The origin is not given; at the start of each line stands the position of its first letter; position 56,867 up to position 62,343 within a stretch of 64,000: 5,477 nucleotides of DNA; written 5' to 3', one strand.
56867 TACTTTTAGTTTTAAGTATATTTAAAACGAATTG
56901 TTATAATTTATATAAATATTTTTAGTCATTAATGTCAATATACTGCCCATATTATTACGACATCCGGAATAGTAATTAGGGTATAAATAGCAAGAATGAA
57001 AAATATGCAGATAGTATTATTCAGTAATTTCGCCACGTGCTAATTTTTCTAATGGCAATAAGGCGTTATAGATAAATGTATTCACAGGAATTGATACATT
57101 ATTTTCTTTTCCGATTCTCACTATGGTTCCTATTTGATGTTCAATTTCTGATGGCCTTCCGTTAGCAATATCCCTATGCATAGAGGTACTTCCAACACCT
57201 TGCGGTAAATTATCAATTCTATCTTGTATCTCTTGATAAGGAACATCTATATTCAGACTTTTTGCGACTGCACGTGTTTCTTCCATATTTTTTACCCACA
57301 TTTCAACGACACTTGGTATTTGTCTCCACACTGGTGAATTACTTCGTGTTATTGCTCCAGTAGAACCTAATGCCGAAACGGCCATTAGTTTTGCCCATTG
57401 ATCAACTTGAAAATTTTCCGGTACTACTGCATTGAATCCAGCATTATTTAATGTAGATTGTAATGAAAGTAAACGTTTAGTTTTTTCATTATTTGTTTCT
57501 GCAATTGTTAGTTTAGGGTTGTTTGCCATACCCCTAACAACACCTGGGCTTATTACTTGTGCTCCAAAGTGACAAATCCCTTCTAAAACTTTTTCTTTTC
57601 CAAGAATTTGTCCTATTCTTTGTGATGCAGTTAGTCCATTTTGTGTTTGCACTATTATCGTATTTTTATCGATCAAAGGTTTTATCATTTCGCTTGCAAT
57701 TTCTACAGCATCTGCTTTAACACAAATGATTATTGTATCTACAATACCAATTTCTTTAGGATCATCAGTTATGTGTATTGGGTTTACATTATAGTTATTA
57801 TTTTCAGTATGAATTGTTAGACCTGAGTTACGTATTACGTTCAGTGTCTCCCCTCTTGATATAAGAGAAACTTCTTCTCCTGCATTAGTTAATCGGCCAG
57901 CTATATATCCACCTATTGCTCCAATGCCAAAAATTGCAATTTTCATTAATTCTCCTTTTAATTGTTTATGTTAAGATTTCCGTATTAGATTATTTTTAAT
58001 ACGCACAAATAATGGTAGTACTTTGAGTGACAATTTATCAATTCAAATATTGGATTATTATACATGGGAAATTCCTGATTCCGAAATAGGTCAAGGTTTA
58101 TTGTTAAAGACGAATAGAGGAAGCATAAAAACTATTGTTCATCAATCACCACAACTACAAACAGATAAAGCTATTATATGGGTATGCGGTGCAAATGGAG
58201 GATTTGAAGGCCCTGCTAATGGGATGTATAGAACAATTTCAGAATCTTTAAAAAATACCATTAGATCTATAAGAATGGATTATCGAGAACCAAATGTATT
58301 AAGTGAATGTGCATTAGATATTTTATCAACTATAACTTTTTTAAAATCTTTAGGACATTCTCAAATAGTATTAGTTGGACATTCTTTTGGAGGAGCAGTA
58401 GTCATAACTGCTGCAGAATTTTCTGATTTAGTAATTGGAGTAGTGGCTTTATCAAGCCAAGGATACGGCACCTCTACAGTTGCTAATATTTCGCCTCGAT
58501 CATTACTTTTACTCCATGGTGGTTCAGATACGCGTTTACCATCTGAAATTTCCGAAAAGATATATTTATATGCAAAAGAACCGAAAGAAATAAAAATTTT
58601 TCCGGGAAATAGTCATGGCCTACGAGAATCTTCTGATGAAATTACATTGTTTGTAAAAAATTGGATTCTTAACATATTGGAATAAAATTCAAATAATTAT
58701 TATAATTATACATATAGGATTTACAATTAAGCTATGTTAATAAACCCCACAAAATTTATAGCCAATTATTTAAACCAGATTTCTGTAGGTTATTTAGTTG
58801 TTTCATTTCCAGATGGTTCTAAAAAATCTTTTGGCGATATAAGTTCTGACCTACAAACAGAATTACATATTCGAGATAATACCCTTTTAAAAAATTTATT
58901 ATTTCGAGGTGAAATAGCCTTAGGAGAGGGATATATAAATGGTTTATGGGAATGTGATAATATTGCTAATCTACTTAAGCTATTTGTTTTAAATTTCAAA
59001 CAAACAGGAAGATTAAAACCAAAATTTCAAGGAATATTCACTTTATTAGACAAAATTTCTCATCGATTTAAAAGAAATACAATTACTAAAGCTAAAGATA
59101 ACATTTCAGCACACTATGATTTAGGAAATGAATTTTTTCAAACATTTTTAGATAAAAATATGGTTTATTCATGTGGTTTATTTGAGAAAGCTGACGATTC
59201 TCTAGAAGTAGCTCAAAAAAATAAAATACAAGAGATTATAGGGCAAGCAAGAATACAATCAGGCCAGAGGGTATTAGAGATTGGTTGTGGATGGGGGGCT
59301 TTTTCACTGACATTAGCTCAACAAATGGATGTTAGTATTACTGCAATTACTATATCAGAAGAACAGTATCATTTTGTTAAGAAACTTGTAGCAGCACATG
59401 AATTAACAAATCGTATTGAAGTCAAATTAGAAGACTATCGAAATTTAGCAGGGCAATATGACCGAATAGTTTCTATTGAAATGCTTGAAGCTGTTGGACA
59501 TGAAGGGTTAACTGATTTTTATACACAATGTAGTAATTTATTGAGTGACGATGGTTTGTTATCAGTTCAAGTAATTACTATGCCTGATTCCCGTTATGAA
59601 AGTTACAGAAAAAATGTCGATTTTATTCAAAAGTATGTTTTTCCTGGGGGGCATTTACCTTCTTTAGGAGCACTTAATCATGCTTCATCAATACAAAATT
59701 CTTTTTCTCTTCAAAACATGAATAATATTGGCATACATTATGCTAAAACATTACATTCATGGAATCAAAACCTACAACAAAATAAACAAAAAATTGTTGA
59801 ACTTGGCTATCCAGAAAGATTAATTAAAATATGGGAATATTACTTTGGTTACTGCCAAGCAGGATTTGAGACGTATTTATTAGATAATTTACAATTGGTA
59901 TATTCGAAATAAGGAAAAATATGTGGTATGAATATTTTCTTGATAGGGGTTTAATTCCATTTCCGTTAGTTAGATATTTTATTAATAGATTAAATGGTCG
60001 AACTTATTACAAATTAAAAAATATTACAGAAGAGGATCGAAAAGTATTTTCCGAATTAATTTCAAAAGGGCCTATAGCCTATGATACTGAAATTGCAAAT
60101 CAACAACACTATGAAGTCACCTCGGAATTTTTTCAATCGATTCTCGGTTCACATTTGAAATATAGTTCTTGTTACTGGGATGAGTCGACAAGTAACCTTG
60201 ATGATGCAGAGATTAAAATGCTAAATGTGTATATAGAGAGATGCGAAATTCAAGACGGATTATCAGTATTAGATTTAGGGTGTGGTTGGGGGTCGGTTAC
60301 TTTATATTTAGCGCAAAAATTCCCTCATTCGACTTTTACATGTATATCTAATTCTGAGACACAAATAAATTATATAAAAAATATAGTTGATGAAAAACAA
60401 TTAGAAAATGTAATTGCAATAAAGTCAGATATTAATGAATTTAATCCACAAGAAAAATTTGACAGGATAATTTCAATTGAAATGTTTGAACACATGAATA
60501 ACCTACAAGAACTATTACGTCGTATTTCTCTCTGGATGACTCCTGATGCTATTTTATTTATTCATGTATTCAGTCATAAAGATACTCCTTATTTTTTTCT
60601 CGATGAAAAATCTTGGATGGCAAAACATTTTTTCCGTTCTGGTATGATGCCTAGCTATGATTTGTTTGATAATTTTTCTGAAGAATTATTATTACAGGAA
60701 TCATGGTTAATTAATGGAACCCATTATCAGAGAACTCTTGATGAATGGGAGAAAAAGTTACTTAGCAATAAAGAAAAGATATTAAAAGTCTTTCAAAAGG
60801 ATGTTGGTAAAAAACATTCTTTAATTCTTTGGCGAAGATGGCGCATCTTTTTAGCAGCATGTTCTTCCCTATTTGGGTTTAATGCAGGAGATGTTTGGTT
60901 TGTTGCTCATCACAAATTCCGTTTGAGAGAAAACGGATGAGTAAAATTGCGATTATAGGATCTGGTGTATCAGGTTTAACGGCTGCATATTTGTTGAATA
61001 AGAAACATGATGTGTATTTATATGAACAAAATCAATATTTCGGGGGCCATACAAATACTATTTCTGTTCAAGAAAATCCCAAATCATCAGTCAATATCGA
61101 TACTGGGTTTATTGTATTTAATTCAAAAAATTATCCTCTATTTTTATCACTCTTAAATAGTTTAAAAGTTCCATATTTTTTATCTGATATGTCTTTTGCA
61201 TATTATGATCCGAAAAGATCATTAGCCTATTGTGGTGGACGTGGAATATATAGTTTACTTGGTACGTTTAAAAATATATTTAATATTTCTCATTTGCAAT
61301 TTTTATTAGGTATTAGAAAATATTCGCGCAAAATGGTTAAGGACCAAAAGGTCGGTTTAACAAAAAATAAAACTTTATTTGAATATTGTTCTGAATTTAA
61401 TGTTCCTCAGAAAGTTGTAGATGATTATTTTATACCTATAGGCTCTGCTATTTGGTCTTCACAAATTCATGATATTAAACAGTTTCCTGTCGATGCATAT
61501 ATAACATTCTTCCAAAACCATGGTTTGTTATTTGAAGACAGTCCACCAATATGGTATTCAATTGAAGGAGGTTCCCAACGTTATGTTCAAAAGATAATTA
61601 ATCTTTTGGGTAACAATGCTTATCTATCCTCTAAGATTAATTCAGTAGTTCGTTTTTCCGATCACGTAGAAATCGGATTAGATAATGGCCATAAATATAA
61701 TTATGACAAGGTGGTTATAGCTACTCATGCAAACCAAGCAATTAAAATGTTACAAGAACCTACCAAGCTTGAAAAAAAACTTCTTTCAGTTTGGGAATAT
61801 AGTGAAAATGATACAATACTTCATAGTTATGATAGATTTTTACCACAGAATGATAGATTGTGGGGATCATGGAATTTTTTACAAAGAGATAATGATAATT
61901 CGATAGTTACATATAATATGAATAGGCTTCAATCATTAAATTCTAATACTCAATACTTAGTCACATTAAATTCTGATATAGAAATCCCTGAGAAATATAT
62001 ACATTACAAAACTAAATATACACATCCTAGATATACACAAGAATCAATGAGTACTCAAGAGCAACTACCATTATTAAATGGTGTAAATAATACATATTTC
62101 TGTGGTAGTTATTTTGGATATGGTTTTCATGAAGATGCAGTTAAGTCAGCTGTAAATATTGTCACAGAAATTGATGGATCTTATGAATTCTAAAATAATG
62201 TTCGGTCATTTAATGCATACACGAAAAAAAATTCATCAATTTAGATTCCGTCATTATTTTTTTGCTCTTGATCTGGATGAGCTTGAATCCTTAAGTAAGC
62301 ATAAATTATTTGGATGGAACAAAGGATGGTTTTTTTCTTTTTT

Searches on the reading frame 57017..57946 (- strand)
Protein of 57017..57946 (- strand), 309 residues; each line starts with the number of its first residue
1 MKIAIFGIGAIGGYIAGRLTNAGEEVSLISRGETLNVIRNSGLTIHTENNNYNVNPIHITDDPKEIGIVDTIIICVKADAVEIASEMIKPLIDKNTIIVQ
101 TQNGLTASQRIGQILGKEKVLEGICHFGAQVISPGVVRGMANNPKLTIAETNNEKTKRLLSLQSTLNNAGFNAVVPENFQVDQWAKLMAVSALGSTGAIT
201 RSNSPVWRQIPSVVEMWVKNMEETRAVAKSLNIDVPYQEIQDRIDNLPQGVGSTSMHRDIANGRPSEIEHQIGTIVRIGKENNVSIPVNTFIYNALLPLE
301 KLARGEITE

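Call 42: search_protein_families(library=pfam, proteins=[window:57017-57946:-], max_evalue=0.0001)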
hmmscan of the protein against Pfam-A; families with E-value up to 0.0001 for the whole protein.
window:57017-57946:- (309 aa): 3 families
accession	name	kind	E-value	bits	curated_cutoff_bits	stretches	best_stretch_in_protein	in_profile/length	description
PF02558.23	ApbA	-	2.6e-32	111.9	22.2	1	3-151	1-148/150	Ketopantoate reductase PanE/ApbA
PF08546.17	ApbA_C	-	8.5e-22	78.3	22.7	1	178-297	1-122/125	Ketopantoate reductase PanE/ApbA C terminal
PF01210.29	NAD_Gly3P_dh_N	-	5.1e-06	27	23.1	1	2-115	1-118/158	NAD-dependent glycerol-3-phosphate dehydrogenase N-terminus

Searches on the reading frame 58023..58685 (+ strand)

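Call 42: search_protein_families(library=pfam, proteins=[window:58023-58685:+], max_evalue=0.0001)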
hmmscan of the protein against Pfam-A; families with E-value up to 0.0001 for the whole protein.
window:58023-58685:+ (220 aa): 5 families
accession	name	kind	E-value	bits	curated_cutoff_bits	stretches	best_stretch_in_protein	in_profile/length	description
PF12697.13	Abhydrolase_6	-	1.6e-06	29.4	26.3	1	97-152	51-94/217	Alpha/beta hydrolase family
PF01738.24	DLH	-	1.4e-05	25.3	21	1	80-206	61-194/217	Dienelactone hydrolase family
PF12146.15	Hydrolase_4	-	2.7e-05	24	27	0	100-132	62-95/239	Serine aminopeptidase, S33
PF00561.26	Abhydrolase_1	-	4.6e-05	23.6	25.8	1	105-145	61-102/245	alpha/beta hydrolase fold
PF02230.22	Abhydrolase_2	-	6.8e-05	23.2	23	1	108-201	100-202/217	Phospholipase/Carboxylesterase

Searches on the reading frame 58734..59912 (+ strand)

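Call 42: search_protein_families(library=pfam, proteins=[window:58734-59912:+], max_evalue=0.0001)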
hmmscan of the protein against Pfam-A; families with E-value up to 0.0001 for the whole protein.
window:58734-59912:+ (392 aa): 9 families
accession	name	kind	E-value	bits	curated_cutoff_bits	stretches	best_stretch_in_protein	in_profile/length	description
PF02353.26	CMAS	-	2.8e-86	289.7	27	1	118-387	4-272/273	Mycolic acid cyclopropane synthetase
PF13649.12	Methyltransf_25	-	3.1e-12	47.5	27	1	180-274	1-97/97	Methyltransferase domain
PF08242.18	Methyltransf_12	-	9.7e-10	39.5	30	1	181-276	1-98/98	Methyltransferase domain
PF13489.12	Methyltransf_23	-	2.4e-09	37.5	27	1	173-294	19-131/164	Methyltransferase domain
PF08241.18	Methyltransf_11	-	3.5e-08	34.4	21.2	1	181-277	1-94/95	Methyltransferase domain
PF13847.12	Methyltransf_31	-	2.5e-07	30.9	27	1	175-282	2-113/145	Methyltransferase domain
PF00398.26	RrnaAD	-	1.5e-06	28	24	1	162-239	16-89/263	Ribosomal RNA adenine dimethylase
PF25371.1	DUF7884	-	4.2e-06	27.3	27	1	11-75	4-68/90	Domain of unknown function (DUF7884)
PF05175.20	MTS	-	1.4e-05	25.3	23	1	176-274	31-134/170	Methyltransferase small domain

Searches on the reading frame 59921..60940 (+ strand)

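Call 42: search_protein_families(library=pfam, proteins=[window:59921-60940:+], max_evalue=0.0001)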
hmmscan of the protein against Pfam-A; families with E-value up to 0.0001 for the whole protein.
window:59921-60940:+ (339 aa): 11 families
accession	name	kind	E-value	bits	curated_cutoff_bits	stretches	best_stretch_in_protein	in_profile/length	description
PF02353.26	CMAS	-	6.5e-40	137.6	27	1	59-326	9-271/273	Mycolic acid cyclopropane synthetase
PF13847.12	Methyltransf_31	-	2.8e-16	59.9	27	1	111-223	2-119/145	Methyltransferase domain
PF13489.12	Methyltransf_23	-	5.3e-15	56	27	1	110-228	20-124/164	Methyltransferase domain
PF13649.12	Methyltransf_25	-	9.3e-15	55.5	27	1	116-208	1-95/97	Methyltransferase domain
PF08242.18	Methyltransf_12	-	6.3e-13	49.7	30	1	117-212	1-98/98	Methyltransferase domain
PF08241.18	Methyltransf_11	-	6.5e-12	46.4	21.2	1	117-214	1-95/95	Methyltransferase domain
PF05175.20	MTS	-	6.7e-10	39.3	23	1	112-185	31-104/170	Methyltransferase small domain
PF03848.20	TehB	-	2.7e-09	37.2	20.4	1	107-194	25-112/193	Tellurite resistance protein TehB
PF02527.21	GidB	-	9.7e-09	35.3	27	1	115-199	51-134/184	rRNA small subunit methyltransferase G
PF02390.23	Methyltransf_4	-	1.2e-07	31.8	24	1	115-173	4-62/173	Putative methyltransferase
PF02475.24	TRM5-TYW2_MTfase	-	6e-05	23.5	28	1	110-199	34-124/164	TRM5/TYW2 methyltransferase domain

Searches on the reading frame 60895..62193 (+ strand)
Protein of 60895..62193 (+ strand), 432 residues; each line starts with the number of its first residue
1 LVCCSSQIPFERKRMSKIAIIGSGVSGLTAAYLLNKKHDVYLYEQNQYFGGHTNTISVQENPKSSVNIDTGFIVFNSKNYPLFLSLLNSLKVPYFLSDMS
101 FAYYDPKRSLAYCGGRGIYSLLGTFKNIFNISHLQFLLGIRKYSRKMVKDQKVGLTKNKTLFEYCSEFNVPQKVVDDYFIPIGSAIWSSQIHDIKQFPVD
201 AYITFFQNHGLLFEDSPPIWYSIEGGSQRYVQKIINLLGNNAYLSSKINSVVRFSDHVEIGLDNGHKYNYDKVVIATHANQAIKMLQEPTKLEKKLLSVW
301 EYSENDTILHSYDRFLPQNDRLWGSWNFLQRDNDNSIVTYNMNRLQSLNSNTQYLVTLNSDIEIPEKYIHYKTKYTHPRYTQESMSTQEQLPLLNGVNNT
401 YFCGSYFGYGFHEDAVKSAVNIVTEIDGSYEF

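Call 42: search_protein_families(library=pfam, proteins=[window:60895-62193:+], max_evalue=0.0001)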
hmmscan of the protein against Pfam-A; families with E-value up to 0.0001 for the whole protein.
window:60895-62193:+ (432 aa): 4 families
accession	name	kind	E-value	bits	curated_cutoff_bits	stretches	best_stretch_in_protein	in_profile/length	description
PF01593.30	Amino_oxidase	-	5.3e-19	69.3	19.8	1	25-292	1-268/443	Flavin containing amine oxidoreductase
PF13450.12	NAD_binding_8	-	1e-12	48.6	21.9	1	20-89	1-67/68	NAD(P)-binding Rossmann-like domain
PF01266.30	DAO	-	4.3e-06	26.9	27.9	1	17-53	1-38/353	FAD dependent oxidoreductase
PF07992.20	Pyr_redox_2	-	9.8e-06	25.6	26.1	0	17-49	2-36/291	Pyridine nucleotide-disulphide oxidoreductase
